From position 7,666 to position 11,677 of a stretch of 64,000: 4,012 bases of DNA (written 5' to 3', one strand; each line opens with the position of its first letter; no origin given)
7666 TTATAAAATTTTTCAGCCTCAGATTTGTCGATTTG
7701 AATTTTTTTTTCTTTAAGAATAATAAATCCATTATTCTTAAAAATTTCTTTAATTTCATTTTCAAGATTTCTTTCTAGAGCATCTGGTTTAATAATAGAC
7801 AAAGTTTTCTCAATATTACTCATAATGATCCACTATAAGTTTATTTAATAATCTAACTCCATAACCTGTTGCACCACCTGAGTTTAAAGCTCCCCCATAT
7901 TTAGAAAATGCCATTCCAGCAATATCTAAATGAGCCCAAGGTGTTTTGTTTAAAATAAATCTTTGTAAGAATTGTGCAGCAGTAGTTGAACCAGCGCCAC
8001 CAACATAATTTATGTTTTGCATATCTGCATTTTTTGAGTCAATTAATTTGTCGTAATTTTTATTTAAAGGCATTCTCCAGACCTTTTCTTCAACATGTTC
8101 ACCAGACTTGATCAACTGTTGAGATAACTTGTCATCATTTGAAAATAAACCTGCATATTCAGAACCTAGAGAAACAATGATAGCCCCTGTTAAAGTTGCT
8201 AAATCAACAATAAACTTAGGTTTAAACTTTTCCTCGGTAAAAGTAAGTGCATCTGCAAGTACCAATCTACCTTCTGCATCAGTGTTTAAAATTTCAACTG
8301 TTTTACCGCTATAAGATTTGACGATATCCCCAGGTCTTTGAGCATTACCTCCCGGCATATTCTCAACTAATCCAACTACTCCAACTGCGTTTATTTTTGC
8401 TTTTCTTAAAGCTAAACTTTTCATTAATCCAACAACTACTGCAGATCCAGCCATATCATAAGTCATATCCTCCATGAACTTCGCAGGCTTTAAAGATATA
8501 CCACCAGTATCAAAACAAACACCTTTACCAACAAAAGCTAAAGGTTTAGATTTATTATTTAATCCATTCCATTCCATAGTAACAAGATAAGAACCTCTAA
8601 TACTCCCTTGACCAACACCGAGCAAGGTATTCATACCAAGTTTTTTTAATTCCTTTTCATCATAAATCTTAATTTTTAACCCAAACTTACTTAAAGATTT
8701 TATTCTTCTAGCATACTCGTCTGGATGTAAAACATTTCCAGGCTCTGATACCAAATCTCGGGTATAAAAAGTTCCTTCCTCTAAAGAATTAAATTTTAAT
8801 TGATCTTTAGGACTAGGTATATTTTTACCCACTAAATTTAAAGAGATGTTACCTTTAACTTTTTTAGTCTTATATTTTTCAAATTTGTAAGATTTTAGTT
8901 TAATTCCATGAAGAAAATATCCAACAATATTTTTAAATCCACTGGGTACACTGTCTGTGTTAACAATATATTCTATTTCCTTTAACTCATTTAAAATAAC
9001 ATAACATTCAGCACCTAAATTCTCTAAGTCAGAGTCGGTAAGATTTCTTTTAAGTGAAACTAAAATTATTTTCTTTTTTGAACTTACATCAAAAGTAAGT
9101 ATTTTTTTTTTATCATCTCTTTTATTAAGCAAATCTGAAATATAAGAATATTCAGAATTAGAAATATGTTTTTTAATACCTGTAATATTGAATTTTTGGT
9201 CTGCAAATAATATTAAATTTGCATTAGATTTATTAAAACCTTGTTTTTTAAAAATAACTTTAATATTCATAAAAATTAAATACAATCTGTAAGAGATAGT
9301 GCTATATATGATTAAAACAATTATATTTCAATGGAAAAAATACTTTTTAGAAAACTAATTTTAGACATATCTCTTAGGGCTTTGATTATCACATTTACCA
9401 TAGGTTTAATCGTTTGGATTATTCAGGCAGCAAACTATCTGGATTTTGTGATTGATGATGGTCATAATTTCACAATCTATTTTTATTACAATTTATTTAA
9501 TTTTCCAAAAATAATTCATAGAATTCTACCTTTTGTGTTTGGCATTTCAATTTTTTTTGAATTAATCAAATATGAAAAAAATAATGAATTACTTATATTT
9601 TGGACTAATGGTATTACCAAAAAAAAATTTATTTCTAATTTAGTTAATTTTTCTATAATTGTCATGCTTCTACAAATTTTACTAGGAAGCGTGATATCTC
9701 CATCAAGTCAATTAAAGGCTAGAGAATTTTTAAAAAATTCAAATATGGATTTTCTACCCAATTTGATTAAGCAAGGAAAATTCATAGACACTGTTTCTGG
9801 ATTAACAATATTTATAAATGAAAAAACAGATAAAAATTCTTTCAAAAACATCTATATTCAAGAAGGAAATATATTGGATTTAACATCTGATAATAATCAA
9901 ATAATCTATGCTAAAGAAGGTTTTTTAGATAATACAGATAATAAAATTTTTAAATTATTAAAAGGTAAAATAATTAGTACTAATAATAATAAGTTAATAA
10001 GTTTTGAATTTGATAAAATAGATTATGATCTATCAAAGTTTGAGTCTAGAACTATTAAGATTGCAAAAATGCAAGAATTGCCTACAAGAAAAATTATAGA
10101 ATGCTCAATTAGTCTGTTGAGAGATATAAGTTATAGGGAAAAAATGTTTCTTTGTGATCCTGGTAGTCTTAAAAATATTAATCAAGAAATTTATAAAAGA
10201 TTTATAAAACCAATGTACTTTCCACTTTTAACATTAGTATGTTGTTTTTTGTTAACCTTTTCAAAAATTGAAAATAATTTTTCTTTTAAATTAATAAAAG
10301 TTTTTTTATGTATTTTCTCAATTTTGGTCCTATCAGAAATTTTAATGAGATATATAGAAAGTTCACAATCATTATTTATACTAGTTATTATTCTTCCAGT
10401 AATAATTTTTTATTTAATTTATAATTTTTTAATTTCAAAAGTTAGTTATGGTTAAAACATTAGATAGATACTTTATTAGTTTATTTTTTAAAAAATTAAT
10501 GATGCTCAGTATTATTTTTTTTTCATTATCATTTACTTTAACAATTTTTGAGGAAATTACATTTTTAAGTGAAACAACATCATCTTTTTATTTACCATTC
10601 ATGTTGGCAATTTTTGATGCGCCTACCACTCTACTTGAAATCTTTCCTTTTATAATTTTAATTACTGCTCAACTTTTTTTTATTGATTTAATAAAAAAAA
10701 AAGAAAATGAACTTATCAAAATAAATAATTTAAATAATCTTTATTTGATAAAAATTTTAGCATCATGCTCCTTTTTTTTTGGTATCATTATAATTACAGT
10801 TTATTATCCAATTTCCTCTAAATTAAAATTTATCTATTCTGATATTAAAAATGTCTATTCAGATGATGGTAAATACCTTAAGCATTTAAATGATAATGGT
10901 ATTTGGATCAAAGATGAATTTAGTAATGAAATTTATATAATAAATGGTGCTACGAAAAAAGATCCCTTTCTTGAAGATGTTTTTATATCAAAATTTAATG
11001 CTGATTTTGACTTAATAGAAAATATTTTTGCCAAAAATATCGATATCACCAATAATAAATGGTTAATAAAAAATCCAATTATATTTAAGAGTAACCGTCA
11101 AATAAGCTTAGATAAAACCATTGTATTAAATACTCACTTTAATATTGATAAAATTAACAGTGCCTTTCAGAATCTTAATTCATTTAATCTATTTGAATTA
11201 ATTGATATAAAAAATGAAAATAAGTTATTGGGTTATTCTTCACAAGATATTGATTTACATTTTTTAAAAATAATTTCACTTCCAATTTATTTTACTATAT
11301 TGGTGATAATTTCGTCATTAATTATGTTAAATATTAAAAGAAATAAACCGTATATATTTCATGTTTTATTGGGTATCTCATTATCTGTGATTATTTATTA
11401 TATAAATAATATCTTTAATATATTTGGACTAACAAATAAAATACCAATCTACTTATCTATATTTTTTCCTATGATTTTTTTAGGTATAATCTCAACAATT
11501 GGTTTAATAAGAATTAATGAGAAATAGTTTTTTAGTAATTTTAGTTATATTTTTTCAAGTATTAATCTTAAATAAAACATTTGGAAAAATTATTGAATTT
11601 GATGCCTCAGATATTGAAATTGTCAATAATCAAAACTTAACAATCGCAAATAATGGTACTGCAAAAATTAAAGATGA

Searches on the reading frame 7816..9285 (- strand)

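Call 79: search_protein_families(library=pfam, proteins=[window:7816-9285:-], max_evalue=0.001)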
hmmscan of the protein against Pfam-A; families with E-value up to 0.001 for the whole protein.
window:7816-9285:- (489 aa): 1 family
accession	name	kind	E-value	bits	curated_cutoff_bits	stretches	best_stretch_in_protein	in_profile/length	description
PF00883.26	Peptidase_M17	-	2e-121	405.5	25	1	174-480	2-309/310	Cytosol aminopeptidase family, catalytic domain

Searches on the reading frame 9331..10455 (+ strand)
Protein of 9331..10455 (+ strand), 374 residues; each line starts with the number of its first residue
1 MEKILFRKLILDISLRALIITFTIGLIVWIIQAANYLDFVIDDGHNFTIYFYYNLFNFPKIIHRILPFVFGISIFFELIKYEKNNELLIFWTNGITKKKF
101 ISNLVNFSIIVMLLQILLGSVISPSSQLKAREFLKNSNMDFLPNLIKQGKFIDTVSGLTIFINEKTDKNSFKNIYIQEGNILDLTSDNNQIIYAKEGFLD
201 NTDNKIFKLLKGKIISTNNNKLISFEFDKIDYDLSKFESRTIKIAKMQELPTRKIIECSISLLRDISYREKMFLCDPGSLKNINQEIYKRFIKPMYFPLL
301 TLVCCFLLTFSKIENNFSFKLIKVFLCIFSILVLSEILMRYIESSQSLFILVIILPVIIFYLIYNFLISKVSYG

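Call 79: search_protein_families(library=pfam, proteins=[window:9331-10455:+], max_evalue=0.001)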
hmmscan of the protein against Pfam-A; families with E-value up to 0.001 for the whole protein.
window:9331-10455:+ (374 aa): 1 family
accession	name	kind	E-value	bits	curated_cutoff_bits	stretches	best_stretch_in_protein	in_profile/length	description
PF03739.19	LptF_LptG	-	7.7e-34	117.7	27.9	1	13-368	7-351/353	Lipopolysaccharide export system permease LptF/LptG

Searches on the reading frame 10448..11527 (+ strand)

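Call 79: search_protein_families(library=pfam, proteins=[window:10448-11527:+], max_evalue=0.001)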
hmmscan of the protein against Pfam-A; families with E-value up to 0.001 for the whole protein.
window:10448-11527:+ (359 aa): 1 family
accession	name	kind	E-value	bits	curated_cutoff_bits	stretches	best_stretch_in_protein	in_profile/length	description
PF03739.19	LptF_LptG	-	5e-26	92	27.9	1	7-354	1-352/353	Lipopolysaccharide export system permease LptF/LptG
